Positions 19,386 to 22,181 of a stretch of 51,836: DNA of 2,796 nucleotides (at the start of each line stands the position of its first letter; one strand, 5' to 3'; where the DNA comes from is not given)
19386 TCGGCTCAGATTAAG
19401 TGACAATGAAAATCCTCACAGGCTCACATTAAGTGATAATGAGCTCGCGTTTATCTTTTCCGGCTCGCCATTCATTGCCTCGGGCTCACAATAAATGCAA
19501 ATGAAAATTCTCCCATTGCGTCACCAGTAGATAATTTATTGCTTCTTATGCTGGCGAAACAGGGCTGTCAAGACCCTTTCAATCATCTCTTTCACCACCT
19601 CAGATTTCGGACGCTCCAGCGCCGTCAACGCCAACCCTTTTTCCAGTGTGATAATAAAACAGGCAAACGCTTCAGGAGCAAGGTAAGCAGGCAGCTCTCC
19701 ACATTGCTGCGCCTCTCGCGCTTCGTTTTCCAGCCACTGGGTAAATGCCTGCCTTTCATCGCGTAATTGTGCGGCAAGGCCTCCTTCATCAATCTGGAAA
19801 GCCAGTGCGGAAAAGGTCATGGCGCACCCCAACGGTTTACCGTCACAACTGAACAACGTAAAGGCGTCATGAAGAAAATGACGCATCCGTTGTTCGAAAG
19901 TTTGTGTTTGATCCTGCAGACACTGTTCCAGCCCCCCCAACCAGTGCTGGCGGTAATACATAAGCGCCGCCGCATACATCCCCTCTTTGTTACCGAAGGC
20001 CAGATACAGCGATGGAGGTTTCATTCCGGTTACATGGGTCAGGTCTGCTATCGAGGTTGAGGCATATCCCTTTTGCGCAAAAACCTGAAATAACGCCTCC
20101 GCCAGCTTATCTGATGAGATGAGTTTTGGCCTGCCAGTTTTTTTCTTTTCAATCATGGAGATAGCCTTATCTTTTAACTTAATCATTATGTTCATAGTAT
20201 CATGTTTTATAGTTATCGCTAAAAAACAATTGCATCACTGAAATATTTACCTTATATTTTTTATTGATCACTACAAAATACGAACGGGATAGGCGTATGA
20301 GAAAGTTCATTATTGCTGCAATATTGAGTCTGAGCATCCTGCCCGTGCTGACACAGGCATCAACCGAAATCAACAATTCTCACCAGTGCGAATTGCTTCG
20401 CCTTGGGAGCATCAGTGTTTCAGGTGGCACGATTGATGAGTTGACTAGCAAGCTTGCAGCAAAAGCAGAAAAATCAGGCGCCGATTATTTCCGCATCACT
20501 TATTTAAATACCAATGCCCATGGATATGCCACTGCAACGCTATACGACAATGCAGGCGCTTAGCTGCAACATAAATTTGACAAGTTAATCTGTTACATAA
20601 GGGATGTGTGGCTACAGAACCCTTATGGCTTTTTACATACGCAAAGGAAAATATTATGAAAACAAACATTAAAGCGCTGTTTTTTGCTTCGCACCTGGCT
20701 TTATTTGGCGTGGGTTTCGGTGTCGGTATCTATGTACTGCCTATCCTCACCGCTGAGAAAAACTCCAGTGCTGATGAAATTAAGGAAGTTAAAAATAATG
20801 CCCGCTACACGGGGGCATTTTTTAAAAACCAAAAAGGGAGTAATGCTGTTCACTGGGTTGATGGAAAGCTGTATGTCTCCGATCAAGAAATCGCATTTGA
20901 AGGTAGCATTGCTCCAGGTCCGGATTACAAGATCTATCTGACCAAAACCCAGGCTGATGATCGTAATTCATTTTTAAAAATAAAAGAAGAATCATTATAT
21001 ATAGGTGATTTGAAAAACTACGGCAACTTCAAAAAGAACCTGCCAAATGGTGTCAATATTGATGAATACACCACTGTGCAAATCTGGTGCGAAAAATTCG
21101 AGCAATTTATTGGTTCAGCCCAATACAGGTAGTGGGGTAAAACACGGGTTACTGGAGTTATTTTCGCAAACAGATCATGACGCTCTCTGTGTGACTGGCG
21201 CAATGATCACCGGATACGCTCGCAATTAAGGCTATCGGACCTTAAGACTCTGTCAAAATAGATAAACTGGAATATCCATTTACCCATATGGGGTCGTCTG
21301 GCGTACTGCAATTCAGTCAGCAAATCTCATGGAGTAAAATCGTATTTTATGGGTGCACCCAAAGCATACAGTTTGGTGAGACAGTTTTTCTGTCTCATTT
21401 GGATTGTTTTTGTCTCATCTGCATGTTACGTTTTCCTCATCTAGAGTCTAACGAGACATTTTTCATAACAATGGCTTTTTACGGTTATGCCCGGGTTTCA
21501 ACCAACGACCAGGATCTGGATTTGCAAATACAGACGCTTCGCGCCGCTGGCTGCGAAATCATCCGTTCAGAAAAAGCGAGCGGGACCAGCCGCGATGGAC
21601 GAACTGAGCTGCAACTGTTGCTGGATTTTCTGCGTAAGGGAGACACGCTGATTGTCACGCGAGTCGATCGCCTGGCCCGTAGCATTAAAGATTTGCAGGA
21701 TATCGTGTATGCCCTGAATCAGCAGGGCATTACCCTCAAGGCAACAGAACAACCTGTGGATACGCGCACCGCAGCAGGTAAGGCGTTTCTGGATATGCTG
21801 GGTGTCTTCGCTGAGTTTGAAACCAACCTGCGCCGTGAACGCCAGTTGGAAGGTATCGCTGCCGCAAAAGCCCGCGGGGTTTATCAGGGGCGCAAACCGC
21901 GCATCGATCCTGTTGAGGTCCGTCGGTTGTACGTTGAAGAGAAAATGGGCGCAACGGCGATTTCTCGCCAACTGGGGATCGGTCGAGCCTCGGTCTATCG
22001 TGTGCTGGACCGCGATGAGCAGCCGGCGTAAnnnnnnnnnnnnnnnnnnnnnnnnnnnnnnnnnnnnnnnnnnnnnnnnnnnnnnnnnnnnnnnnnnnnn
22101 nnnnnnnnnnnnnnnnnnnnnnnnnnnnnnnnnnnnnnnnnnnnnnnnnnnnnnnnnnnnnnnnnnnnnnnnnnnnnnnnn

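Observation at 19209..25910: Unannotated ~5.5-kb Tn552/Tn5053-like transposon with long composite ends, inserted in a malY/patB-like gene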

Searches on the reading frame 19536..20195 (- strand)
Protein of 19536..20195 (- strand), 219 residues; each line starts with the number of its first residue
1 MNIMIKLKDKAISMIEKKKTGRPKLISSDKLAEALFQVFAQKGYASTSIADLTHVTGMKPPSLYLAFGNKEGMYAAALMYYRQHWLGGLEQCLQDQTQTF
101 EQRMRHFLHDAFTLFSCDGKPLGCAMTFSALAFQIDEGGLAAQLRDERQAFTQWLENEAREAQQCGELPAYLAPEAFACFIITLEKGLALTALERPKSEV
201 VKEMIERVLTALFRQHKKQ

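Call 5: search_protein_families(library=pfam, proteins=[window:19536-20195:-], max_evalue=0.01)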
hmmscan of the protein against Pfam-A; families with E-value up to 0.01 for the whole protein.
window:19536-20195:- (219 aa): 3 families
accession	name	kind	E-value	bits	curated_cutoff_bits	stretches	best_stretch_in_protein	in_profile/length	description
PF00440.29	TetR_N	-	1.4e-09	38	24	1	33-77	3-47/47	Bacterial regulatory proteins, tetR family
PF16925.10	TetR_C_13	-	1.2e-06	29.3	27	1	102-191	3-92/109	Tetracyclin repressor-like, C-terminal domain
PF13977.11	TetR_C_6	-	0.00015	22.4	27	1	102-213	3-114/115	BetI-type transcriptional repressor, C-terminal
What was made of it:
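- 19536..20195 (-): Cargo: TetR/AcrR-family regulator. RefSeq starts it at 20186. Pfam TetR_N E 1.4e-9 and TetR_C_13 (call 5).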

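Call 12: search_protein_families(library=ncbifam, proteins=[window:19536-20195:-], max_evalue=0.01)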
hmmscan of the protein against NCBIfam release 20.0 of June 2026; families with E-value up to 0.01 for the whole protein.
window:19536-20195:- (219 aa): 16 families
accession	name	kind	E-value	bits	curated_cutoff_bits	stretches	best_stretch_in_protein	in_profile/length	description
NF041196.1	ScbR_bind_reg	equivalog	1.1e-10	42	150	1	31-214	11-187/191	ScbR family autoregulator-binding transcription factor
NF051457.1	acryl_TF_AcuR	equivalog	7.8e-10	38.4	247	1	18-186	3-178/204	acrylate utilization transcriptional regulator AcuR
NF051852.1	efflux_TF_MtrR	exception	7.1e-09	35.7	280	1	28-213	12-198/205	multidrug efflux system transcriptional repressor MtrR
NF037937.1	septum_RefZ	equivalog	1.8e-06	28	180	1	29-111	2-85/195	forespore capture DNA-binding protein RefZ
NF053731.1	TransRegFasRMycb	equivalog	1.8e-06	27.9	330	1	23-112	8-96/199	HTH-type transcriptional activator FasR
NF050111.1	TransRegSACE7040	equivalog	4.8e-06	26.6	250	1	32-93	7-68/186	SACE_7040 family transcriptional regulator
NF053516.1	TranRepPrsAVib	equivalog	0.00012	22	300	1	29-107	9-87/208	TetR family transcriptional repressor PsrA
NF058643.1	TranRegCurRPseudo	equivalog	0.00015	21.5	300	1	31-168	12-149/193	TetR family transcriptional repressor CurR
TIGR03968.1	mycofact_TetR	equivalog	0.00043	19.9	224.9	1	19-70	2-53/190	mycofactocin system transcriptional regulator MftR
NF001978.0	PRK00767.1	equivalog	0.00051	19.9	118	1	26-132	9-115/197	transcriptional regulator BetI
TIGR03384.1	betaine_BetI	equivalog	0.00092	19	201.3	1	26-132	8-113/189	choline-binding transcriptional repressor BetI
TIGR03613.1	RutR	equivalog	0.0013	18.6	368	1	32-96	14-78/202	pyrimidine utilization regulatory protein R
NF053878.1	FATransRegFadRBac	equivalog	0.0025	17.6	200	1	30-118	7-94/190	fatty acid metabolism transcriptional regulator FadR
NF011584.0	PRK15008.1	equivalog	0.0035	17.2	230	1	17-93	7-85/212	HTH-type transcriptional regulator RutR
NF007949.0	PRK10668.1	equivalog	0.0037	16.8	271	1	29-77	14-62/216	multidrug efflux transporter transcriptional repressor AcrR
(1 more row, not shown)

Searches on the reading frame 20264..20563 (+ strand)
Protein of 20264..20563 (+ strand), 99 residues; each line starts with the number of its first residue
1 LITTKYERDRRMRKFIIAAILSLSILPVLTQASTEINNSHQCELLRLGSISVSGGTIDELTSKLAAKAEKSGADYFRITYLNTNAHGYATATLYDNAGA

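Call 5: search_protein_families(library=pfam, proteins=[window:20264-20563:+], max_evalue=0.01)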
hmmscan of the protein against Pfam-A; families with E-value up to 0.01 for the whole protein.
window:20264-20563:+ (99 aa): 1 family
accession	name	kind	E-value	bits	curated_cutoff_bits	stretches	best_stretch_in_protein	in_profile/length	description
PF07338.18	YdgH_BhsA-like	-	1e-13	51.5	27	1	46-94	3-54/55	YdgH/BhsA/McbA-like domain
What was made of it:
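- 20297..20563 (+): Cargo: DUF1471 (YdgH/BhsA/YhcN-like) small periplasmic stress-family protein. Pfam PF07338 E 1e-13 (call 5).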

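Call 12: search_protein_families(library=ncbifam, proteins=[window:20264-20563:+], max_evalue=0.01)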
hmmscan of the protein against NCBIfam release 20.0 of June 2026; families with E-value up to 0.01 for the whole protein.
window:20264-20563:+ (99 aa): 8 families
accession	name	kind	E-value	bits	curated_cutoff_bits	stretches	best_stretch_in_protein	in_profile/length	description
NF047859.1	StressCuResBhsA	equivalog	1.4e-12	48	90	1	15-94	6-84/85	multiple stress resistance protein BhsA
NF033776.1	stress_YhcN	equivalog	3.9e-11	43.1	125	1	14-94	4-86/87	peroxide/acid stress response protein YhcN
NF007611.1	PRK10259.1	equivalog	6.1e-08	33.1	110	1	14-94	5-85/86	DUF1471 family protein YbiJ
NF011433.1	PRK14864.1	equivalog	1.9e-07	31.3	100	1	26-94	25-97/98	biofilm peroxide resistance protein BsmA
NF040473.1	peri_YbiM_McbA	exception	1.3e-06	28.9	110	1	15-94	7-85/86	DUF1471 family periplasmic protein McbA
NF007400.1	PRK09929.1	equivalog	0.00031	20.9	90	1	43-95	36-89/91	DUF1471 family periplasmic protein YahO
NF040471.1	ydgH_STM1478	equivalog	0.00042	19.7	350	1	12-87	3-82/319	DUF1471 family protein YdgH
NF040474.1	peri_RclB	exception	0.0081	16.4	100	1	30-94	16-77/78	reactive chlorine resistance periplasmic protein RclB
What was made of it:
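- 20297..20563 (+): NCBIfam BhsA/YhcN hits fall below cutoff (call 12).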

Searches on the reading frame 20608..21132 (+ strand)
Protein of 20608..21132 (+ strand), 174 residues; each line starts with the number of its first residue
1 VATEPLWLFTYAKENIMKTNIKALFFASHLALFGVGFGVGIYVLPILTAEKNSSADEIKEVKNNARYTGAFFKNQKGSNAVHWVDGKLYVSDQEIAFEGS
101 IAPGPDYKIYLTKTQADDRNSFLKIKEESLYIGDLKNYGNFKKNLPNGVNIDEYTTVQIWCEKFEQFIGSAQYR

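Call 5: search_protein_families(library=pfam, proteins=[window:20608-21132:+], max_evalue=0.01)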
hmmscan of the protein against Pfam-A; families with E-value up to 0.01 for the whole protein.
window:20608-21132:+ (174 aa): 1 family
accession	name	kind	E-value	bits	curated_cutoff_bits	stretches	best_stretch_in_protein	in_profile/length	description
PF10517.14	DM13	-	9.9e-20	71.6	25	1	80-173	5-105/105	Electron transfer DM13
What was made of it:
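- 20656..21132 (+): Cargo: DM13-domain protein with an N-terminal hydrophobic segment. Pfam DM13 E 9.9e-20 (call 5).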

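Call 12: search_protein_families(library=ncbifam, proteins=[window:20608-21132:+], max_evalue=0.01)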
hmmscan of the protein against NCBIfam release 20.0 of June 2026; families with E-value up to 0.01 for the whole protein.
window:20608-21132:+ (174 aa): 0 families

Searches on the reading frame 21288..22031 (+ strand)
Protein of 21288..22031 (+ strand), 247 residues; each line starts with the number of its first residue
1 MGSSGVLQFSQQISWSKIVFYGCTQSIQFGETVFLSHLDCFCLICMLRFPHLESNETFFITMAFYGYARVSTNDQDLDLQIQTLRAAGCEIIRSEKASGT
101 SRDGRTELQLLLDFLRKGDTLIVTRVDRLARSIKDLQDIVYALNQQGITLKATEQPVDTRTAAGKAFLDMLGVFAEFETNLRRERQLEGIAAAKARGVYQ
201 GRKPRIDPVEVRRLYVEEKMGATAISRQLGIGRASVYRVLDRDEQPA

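Call 5: search_protein_families(library=pfam, proteins=[window:21288-22031:+], max_evalue=0.01)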
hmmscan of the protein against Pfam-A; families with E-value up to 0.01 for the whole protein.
window:21288-22031:+ (247 aa): 2 families
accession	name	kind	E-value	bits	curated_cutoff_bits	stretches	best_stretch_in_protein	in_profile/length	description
PF00239.26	Resolvase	-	1.4e-39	135.9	23.3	1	65-198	2-144/145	Resolvase, N terminal domain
PF02796.21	HTH_7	-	6.8e-07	29.8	23.8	1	201-240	1-42/45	Helix-turn-helix domain of resolvase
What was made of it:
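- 21471..22031 (+): tnpR, a serine resolvase of 186 aa. It overlaps tnpA by 17 nt. Pfam Resolvase E 1.4e-39 plus HTH_7 (call 5).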

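Call 12: search_protein_families(library=ncbifam, proteins=[window:21288-22031:+], max_evalue=0.01)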
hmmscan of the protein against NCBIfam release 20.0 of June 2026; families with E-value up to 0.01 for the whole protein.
window:21288-22031:+ (247 aa): 5 families
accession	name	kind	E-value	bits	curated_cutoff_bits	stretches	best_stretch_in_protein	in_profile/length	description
NF041201.1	recomb_XisF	equivalog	1.7e-25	89.9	375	1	65-197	2-140/465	fdxN element excision recombinase XisF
NF009949.0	PRK13413.1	equivalog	2.7e-11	43.5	272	1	65-241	3-194/203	master DNA invertase Mpi family serine-type recombinase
NF047343.1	SCCmet_CcrB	equivalog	3.6e-11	42.4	900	1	96-204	53-162/542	cassette chromosome recombinase CcrB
NF047347.1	SCCmet_CcrC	equivalog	5.6e-07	28.4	900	1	90-179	44-135/558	cassette chromosome recombinase CcrC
NF033518.0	transpos_IS607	equivalog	8.8e-07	28.6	110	1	64-153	56-152/187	IS607 family transposase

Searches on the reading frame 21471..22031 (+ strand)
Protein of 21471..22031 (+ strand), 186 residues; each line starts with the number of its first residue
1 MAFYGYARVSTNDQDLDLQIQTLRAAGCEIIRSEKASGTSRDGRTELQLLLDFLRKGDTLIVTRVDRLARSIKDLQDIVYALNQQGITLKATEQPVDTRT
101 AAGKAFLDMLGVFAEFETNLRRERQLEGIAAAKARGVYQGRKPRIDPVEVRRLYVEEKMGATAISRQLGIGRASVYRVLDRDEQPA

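Call 82: search_protein_families(library=phrogs, proteins=[window:21471-22031:+], max_evalue=0.001)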
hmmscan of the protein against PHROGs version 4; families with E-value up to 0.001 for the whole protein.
window:21471-22031:+ (186 aa): 3 families
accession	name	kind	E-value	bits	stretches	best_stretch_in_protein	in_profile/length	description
phrog_125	-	DNA, RNA and nucleotide metabolism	5.2e-63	213.9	1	1-184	20-205/254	DNA invertase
phrog_95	-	integration and excision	9.5e-25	88.2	1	4-143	91-244/651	integrase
phrog_8275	-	DNA, RNA and nucleotide metabolism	2.6e-12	47.4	1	4-48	3-46/51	DNA invertase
